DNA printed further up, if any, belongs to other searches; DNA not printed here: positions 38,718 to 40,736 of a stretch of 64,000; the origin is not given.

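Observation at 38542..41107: RidA + NadB/FrdA-like flavoprotein + stand-alone SdhB-N-terminal 2Fe-2S protein: a soluble amino-acid/amine dehydrogenase module?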

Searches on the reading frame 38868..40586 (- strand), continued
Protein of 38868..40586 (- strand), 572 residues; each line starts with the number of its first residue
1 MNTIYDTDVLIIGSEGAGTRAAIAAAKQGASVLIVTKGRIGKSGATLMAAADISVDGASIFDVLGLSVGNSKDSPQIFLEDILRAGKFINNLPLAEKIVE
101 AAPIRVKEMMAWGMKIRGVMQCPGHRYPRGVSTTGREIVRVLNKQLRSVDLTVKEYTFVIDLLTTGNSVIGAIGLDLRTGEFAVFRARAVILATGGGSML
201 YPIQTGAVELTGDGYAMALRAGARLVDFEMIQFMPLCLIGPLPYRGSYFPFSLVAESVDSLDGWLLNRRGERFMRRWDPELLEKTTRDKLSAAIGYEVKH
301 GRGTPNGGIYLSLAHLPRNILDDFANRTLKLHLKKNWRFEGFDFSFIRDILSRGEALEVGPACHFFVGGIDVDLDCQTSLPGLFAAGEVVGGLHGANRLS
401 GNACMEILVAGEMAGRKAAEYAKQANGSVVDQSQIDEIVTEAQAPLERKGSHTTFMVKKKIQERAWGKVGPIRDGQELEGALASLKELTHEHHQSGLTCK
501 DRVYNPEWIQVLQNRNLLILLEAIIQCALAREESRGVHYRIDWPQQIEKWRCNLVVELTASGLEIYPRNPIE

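Call 15: find_encoding_contigs(protein=P0017, flank=10000, max_places=1)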
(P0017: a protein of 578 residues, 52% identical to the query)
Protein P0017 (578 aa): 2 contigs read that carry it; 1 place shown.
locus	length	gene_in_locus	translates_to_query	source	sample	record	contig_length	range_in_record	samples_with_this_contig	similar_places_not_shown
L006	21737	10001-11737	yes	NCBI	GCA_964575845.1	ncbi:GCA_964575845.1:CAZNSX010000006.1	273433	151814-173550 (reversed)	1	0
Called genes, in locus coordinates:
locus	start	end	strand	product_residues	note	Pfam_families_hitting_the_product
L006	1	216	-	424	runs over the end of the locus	PF00682:HMGL-like, PF22617:HCS_D2 (weak)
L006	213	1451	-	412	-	PF00682:HMGL-like, PF22617:HCS_D2 (weak)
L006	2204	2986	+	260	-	PF09339:HTH_IclR, PF12802:MarR_2 (weak), PF25213:HVO_A0261_N (faint), PF01022:HTH_5 (weak), PF01047:MarR (faint), PF01614:IclR_C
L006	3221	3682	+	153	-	-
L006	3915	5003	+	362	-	PF09084:NMT1, PF13379:NMT1_2, PF12974:Phosphonate-bd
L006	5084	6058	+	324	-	-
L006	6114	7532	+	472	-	PF01546:Peptidase_M20, PF07687:M20_dimer (weak)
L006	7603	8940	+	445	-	PF01979:Amidohydro_1, PF07969:Amidohydro_3, PF12890:DHOase, PF07969:Amidohydro_3 (weak)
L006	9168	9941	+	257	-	PF00005:ABC_tran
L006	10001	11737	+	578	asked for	PF00890:FAD_binding_2, PF03486:HI0933_like (faint), PF07992:Pyr_redox_2 (faint), PF02910:Succ_DH_flav_C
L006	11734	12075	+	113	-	PF13085:Fer2_3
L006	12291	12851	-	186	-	-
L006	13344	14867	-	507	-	PF08239:SH3_3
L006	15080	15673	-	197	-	PF07929:PRiA4_ORF3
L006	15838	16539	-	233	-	-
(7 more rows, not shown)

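Call 17: find_related_loci(query=A1, collection=genome_contigs, flank=10000)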
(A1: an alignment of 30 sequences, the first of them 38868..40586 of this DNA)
Query A1 (572 aa) in genome_contigs; peptide patterns used: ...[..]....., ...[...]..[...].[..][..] (x = any residue, [..] = any of these).
599 stretches matched a pattern (row limit reached: there are more); 523 encode a relative of the query (tblastn E <= 1e-3); the best 80 are kept; 80 distinct loci.
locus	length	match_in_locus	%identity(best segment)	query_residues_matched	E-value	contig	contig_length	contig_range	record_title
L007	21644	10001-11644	48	8-557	1e-170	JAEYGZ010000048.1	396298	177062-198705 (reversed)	MAG: Bacillota bacterium isolate OH_HFB_305 k127_2366907, whole genome shotgun sequence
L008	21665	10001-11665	52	2-557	1e-168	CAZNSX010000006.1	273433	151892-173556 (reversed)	MAG TPA_asm: uncultured bacterium isolate SRP323688_co1_195 genome assembly, contig: NODE_60_length_273433_cov_17.219937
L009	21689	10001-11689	48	2-565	5e-165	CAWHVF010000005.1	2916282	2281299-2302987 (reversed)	MAG: uncultured Acidobacteriota bacterium isolate MFD04492.bin.2.129 genome assembly, contig: contig_21049, whole genome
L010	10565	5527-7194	49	4-556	6e-161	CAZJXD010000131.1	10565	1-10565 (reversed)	MAG TPA_asm: uncultured Desulfobacteraceae bacterium isolate SRP323688_co1_280 genome assembly, contig: NODE_9431_length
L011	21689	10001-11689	45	7-571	4e-158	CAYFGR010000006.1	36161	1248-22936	MAG TPA_asm: uncultured Dehalococcoidales bacterium isolate ERP003628_co1_264 genome assembly, contig: NODE_323_length_3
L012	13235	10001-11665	47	4-556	7e-154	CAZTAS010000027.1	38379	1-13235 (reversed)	MAG TPA_asm: uncultured Thermodesulfobacteriota bacterium isolate SRP323688_co1_150 genome assembly, contig: NODE_1949_l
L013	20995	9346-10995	47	6-556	2e-151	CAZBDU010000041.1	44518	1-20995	MAG TPA_asm: uncultured Spirochaetaceae bacterium isolate binchicken_co178_265 genome assembly, contig: NODE_1356_length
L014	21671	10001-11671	46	7-565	2e-150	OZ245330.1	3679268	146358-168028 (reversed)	MAG: bacterium isolate c16666b3-4bf0-4dcb-aaf0-864fdfc57c8a genome assembly, chromosome: 1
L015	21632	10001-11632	47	7-545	2e-149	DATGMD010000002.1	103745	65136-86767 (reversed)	MAG TPA_asm: Chloroflexota bacterium isolate SMAG_U9903 k141_121971, whole genome shotgun sequence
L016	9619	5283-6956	48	7-565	1e-148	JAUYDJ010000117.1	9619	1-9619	MAG: Chloroflexota bacterium isolate C20_metabat.bin.21 C20_k141_714792, whole genome shotgun sequence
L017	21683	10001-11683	47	4-565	1e-148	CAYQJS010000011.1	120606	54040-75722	MAG TPA_asm: uncultured Chloroflexota bacterium isolate SRP119689_co1_77 genome assembly, contig: NODE_122_length_120606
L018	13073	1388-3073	46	2-565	1e-148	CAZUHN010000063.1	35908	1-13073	MAG TPA_asm: uncultured Nitrospinaceae bacterium isolate SRP260945_co2_144 genome assembly, contig: k141_1325594, whole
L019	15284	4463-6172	46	2-565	5e-145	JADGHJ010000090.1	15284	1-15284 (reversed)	MAG: Chloroflexota bacterium isolate HOG27 NODE_2434_length_15284_cov_17.006717, whole genome shotgun sequence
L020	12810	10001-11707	46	4-565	3e-144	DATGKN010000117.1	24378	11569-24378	MAG TPA_asm: Chloroflexota bacterium isolate SMAG_U9860 k141_272812, whole genome shotgun sequence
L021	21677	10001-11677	42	1-565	2e-144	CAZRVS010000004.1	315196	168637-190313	MAG TPA_asm: uncultured Candidatus Bathyarchaeia archaeon isolate SRP323688_co1_270 genome assembly, contig: NODE_45_len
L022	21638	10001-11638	44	2-549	1e-142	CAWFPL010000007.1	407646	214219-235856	MAG: uncultured proteobacterium isolate MFD01299.bin.1.58 genome assembly, contig: contig_87471, whole genome shotgun se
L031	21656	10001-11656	44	4-557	2e-136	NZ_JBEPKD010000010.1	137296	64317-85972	Halalkalibacter oceani strain DSM 100579 Ga0480542_10, whole genome shotgun sequence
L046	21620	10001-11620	44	3-544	2e-121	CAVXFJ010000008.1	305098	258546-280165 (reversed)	MAG: uncultured proteobacterium isolate MFD02416.bin.1.330 genome assembly, contig: contig_16944, whole genome shotgun s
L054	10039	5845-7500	35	1-572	1e-91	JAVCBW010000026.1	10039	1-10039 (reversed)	MAG: Thermoproteota archaeon isolate Kor3 Kor3_2005, whole genome shotgun sequence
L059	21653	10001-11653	35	4-572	6e-90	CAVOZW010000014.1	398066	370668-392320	MAG: uncultured delta proteobacterium isolate MFD09964.bin.1.31 genome assembly, contig: contig_3393, whole genome shotg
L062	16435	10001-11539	35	25-556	1e-87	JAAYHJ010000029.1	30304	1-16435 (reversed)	MAG: Clostridiaceae bacterium isolate AS09scLD_371 137128_AS09, whole genome shotgun sequence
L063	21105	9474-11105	35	8-562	2e-86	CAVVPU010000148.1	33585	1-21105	MAG: uncultured delta proteobacterium isolate MFD02138.bin.2.7 genome assembly, contig: contig_25421, whole genome shotg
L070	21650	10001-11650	35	4-568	3e-83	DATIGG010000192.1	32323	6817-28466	MAG TPA_asm: Thermodesulfobacteriota bacterium isolate SMAG_U16415 k141_620618, whole genome shotgun sequence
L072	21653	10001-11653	33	4-572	1e-81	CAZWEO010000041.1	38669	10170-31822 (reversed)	MAG TPA_asm: uncultured Desulfobacterales bacterium isolate SRP077602_co5_466 genome assembly, contig: NODE_5081_length_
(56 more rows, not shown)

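Call 31: find_encoding_contigs(protein=P0002, flank=10000, max_places=1)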
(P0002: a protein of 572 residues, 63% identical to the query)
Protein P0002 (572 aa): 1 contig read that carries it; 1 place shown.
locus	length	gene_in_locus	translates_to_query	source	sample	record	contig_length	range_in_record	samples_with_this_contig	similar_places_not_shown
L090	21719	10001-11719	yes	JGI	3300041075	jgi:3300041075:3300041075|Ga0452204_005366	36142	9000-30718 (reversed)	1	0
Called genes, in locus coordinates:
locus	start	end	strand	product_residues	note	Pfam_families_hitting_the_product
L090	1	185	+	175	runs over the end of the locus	-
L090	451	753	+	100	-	PF00106:adh_short, PF08659:KR, PF13561:adh_short_C2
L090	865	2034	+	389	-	PF01546:Peptidase_M20, PF07687:M20_dimer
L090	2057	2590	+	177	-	PF02525:Flavodoxin_2, PF03358:FMN_red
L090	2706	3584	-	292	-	PF00753:Lactamase_B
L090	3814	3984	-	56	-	-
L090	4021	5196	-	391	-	PF02423:OCD_Mu_crystall, PF07690:MFS_1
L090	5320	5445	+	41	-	-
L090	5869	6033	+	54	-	PF02548:Pantoate_transf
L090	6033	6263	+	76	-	-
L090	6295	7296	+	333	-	PF00491:Arginase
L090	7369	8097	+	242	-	PF01177:Asp_Glu_race (faint)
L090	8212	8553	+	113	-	PF02910:Succ_DH_flav_C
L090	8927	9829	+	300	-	PF00892:EamA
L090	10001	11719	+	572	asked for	PF00890:FAD_binding_2, PF03486:HI0933_like (faint), PF07992:Pyr_redox_2 (faint), PF12831:FAD_oxidored (faint), PF02910:Succ_DH_flav_C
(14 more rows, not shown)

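Call 32: find_encoding_contigs(protein=P0007, flank=10000, max_places=2)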
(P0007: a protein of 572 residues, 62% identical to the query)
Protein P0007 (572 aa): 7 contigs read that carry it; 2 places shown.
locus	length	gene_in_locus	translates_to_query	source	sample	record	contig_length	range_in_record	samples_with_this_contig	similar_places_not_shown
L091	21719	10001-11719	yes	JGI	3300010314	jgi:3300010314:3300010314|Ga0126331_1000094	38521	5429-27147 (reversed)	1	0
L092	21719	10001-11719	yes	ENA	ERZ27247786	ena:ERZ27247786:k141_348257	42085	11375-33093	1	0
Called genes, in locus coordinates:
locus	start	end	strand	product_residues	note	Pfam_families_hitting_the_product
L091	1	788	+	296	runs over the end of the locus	PF01488:Shikimate_DH (weak), PF02826:2-Hacid_dh_C (weak), PF03446:NAD_binding_2, PF03807:F420_oxidored (weak), PF14833:NAD_binding_11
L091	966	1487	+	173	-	PF00881:Nitroreductase, PF14512:TM1586_NiRdase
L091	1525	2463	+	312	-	PF00892:EamA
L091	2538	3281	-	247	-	PF00756:Esterase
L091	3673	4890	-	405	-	PF13535:ATP-grasp_4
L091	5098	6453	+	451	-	PF00202:Aminotran_3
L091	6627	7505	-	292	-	PF00753:Lactamase_B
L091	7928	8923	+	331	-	PF00491:Arginase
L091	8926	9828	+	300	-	PF00892:EamA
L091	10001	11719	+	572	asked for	PF00890:FAD_binding_2, PF07992:Pyr_redox_2 (faint), PF03486:HI0933_like (weak), PF02910:Succ_DH_flav_C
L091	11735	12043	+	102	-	PF13085:Fer2_3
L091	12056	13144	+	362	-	PF02615:Ldh_2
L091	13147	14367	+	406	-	PF04389:Peptidase_M28 (weak), PF01546:Peptidase_M20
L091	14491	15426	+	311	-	PF00491:Arginase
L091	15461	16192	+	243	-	-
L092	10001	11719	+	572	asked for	PF00890:FAD_binding_2, PF07992:Pyr_redox_2 (faint), PF03486:HI0933_like (weak), PF02910:Succ_DH_flav_C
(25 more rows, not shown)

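Call 33: find_encoding_contigs(protein=P0006, flank=10000, max_places=1)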
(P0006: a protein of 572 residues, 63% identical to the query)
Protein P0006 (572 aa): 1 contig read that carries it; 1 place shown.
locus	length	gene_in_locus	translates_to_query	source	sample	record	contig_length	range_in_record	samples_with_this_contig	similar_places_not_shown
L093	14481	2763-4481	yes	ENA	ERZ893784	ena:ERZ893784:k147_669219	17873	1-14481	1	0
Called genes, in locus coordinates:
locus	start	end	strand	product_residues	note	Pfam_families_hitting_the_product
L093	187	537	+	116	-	PF04208:MtrA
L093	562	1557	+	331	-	PF00491:Arginase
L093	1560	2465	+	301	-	PF00892:EamA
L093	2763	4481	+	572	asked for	PF00890:FAD_binding_2, PF03486:HI0933_like (faint), PF07992:Pyr_redox_2 (faint), PF02910:Succ_DH_flav_C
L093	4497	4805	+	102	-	PF13085:Fer2_3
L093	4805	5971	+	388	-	PF02615:Ldh_2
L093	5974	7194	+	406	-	PF04389:Peptidase_M28 (weak), PF01546:Peptidase_M20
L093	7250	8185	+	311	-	PF00491:Arginase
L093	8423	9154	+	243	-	-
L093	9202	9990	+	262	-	PF23441:SDR, PF00106:adh_short, PF08659:KR, PF13561:adh_short_C2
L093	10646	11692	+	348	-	PF03480:DctP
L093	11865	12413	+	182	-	PF04290:DctQ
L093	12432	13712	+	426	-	PF06808:DctM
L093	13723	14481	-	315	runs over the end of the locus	PF04909:Amidohydro_2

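Call 49: search_protein_families(library=pfam, alignment_id=A2, max_evalue=0.00001)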
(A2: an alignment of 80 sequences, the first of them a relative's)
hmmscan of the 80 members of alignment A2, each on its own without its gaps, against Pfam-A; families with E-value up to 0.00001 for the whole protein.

A. member 1, L001:12174-13259:+ (362 aa): 1 family
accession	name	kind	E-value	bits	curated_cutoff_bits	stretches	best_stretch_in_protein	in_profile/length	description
PF02615.19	Ldh_2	-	7.7e-103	344.5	38.8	1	12-339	3-332/333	Malate/L-lactate dehydrogenase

B. families by the number of members that match (of 80 scanned): 97 families (the first 25 are shown)
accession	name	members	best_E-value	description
PF01546.33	Peptidase_M20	6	1.7e-32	Peptidase family M20/M25/M40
PF07687.19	M20_dimer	5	7.3e-17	Peptidase dimerisation domain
PF16868.10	NMT1_3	4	3e-71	NMT1-like family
PF09084.16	NMT1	4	1.5e-38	NMT1/THI5 like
PF00005.33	ABC_tran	4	1e-35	ABC transporter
PF03553.21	Na_H_antiporter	4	4.9e-31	Na+/H+ antiporter family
PF00501.34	AMP-binding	3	8e-103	AMP-binding enzyme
PF07969.17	Amidohydro_3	3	1.3e-31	Amidohydrolase family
PF01979.26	Amidohydro_1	3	2.9e-25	Amidohydrolase family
PF00392.27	GntR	3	4.6e-18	Bacterial regulatory proteins, gntR family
PF01235.23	Na_Ala_symp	2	6.9e-94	Sodium:alanine symporter family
PF06808.19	DctM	2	3e-93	Tripartite ATP-independent periplasmic transporter, DctM component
PF03972.19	MmgE_PrpD_N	2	6.6e-66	MmgE/PrpD N-terminal domain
PF02633.19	Creatininase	2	2.5e-62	Creatinine amidohydrolase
PF00557.29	Peptidase_M24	2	1.5e-47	Metallopeptidase family M24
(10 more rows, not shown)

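Call 50: search_protein_families(library=pfam, alignment_id=A3, max_evalue=0.00001)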
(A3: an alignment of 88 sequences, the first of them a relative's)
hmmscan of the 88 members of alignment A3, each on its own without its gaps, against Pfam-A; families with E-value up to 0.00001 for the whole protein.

A. member 1, L001:7621-8613:+ (331 aa): 1 family
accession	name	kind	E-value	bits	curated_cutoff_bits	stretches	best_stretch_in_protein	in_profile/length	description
PF00491.26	Arginase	-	7.6e-74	249.1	22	1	42-319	1-279/280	Arginase family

B. families by the number of members that match (of 88 scanned): 126 families (the first 25 are shown)
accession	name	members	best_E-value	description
PF00291.31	PALP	5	2.7e-73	Pyridoxal-phosphate dependent enzyme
PF00557.29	Peptidase_M24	5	4.4e-36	Metallopeptidase family M24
PF01321.24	Creatinase_N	5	4.3e-21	Creatinase/Prolidase N-terminal domain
PF00491.26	Arginase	3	7.6e-74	Arginase family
PF03972.19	MmgE_PrpD_N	3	1.1e-51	MmgE/PrpD N-terminal domain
PF17645.6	Amdase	3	9.8e-41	Arylmalonate decarboxylase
PF00005.33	ABC_tran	3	1e-39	ABC transporter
PF19305.4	MmgE_PrpD_C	3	1.3e-33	MmgE/PrpD C-terminal domain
PF12838.12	Fer4_7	3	1.4e-11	4Fe-4S dicluster domain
PF01177.27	Asp_Glu_race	3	4.4e-10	Asp/Glu/Hydantoin racemase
PF13187.11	Fer4_9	3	6e-10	4Fe-4S dicluster domain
PF12837.12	Fer4_6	3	2.5e-09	4Fe-4S binding domain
PF14336.11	GLUCM-like_C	2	1.2e-69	D-glutamate cyclase-like, C-terminal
PF02633.19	Creatininase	2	1.7e-64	Creatinine amidohydrolase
PF07729.17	FCD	2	3.7e-33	FCD domain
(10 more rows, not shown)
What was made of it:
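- Tried and rejected: Immediate neighbours are too heterogeneous to name one substrate (calls 49, 50).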

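Call 67: search_protein_families(library=pfam, proteins=[L059:11676-13334:+, L072:11709-13334:+, L063:11150-11809:+, L070:12295-13035:+, L062:11617-12294:+, L054:7523-9073:+], max_evalue=0.0001)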
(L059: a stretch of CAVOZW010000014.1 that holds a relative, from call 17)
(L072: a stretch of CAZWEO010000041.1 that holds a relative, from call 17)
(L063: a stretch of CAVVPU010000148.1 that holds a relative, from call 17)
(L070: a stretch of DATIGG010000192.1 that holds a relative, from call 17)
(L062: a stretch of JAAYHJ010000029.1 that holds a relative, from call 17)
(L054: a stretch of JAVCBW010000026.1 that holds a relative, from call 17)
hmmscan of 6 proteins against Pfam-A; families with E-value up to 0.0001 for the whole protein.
L059:11676-13334:+ (553 aa): 5 families
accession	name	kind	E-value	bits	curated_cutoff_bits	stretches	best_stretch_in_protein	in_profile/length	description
PF13085.11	Fer2_3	-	5.8e-30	103.9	27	1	18-117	2-105/107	2Fe-2S iron-sulfur cluster binding domain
PF02754.22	CCG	-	2.4e-25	88.9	20.6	2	316-400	1-85/85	Cysteine-rich domain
PF13183.11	Fer4_8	-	2.8e-08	34.6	27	1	151-221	2-68/68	4Fe-4S dicluster domain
PF13534.11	Fer4_17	-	2.4e-06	28.4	22.2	1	153-221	1-60/61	4Fe-4S dicluster domain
PF13237.11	Fer4_10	-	2.6e-06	27.7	25.5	1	148-218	3-53/53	4Fe-4S dicluster domain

L072:11709-13334:+ (542 aa): 5 families
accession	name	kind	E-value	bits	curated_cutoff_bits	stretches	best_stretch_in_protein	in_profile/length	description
PF13085.11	Fer2_3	-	1.6e-29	102.5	27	1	7-106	2-105/107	2Fe-2S iron-sulfur cluster binding domain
PF02754.22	CCG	-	1e-24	86.9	20.6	2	305-389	1-85/85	Cysteine-rich domain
PF13183.11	Fer4_8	-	2.8e-08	34.6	27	1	140-210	2-68/68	4Fe-4S dicluster domain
PF13534.11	Fer4_17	-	2.7e-06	28.3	22.2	1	142-210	1-60/61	4Fe-4S dicluster domain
PF13237.11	Fer4_10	-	5.1e-05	23.6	25.5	0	140-207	6-53/53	4Fe-4S dicluster domain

L063:11150-11809:+ (220 aa): 3 families
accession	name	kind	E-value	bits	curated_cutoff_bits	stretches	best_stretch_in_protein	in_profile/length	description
PF13085.11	Fer2_3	-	3.3e-22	79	27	1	6-104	3-106/107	2Fe-2S iron-sulfur cluster binding domain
PF13183.11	Fer4_8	-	4.7e-07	30.7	27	1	137-204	2-66/68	4Fe-4S dicluster domain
PF13237.11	Fer4_10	-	9.2e-06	25.9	25.5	1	138-203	7-53/53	4Fe-4S dicluster domain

L070:12295-13035:+ (247 aa): 3 families
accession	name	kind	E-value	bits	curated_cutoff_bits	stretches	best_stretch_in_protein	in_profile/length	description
PF13085.11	Fer2_3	-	3.8e-31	107.7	27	1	4-107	1-103/107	2Fe-2S iron-sulfur cluster binding domain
PF13183.11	Fer4_8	-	4.4e-08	34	27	1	147-217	4-68/68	4Fe-4S dicluster domain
PF13534.11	Fer4_17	-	2.5e-06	28.4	22.2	1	147-218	1-61/61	4Fe-4S dicluster domain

L062:11617-12294:+ (226 aa): 3 families
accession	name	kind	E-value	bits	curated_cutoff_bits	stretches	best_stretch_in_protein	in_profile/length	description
PF13085.11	Fer2_3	-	1.2e-27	96.4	27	1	5-103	2-105/107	2Fe-2S iron-sulfur cluster binding domain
PF13183.11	Fer4_8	-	3.8e-11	43.8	27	1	138-209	2-68/68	4Fe-4S dicluster domain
PF13534.11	Fer4_17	-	7.1e-09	36.5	22.2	1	140-210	1-61/61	4Fe-4S dicluster domain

L054:7523-9073:+ (517 aa): 6 families
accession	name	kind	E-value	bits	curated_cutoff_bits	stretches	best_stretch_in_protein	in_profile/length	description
PF02754.22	CCG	-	2.2e-41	140.3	20.6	2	408-493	1-85/85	Cysteine-rich domain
PF13085.11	Fer2_3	-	2.1e-31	108.5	27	1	12-111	1-104/107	2Fe-2S iron-sulfur cluster binding domain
PF13183.11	Fer4_8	-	1.8e-08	35.2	27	1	147-217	2-67/68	4Fe-4S dicluster domain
PF13237.11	Fer4_10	-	7.4e-08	32.7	25.5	1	148-215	7-53/53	4Fe-4S dicluster domain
PF13187.11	Fer4_9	-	3e-05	24.4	27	0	149-217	1-50/52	4Fe-4S dicluster domain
PF12838.12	Fer4_7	-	3.5e-05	24.6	27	1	149-216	1-50/52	4Fe-4S dicluster domain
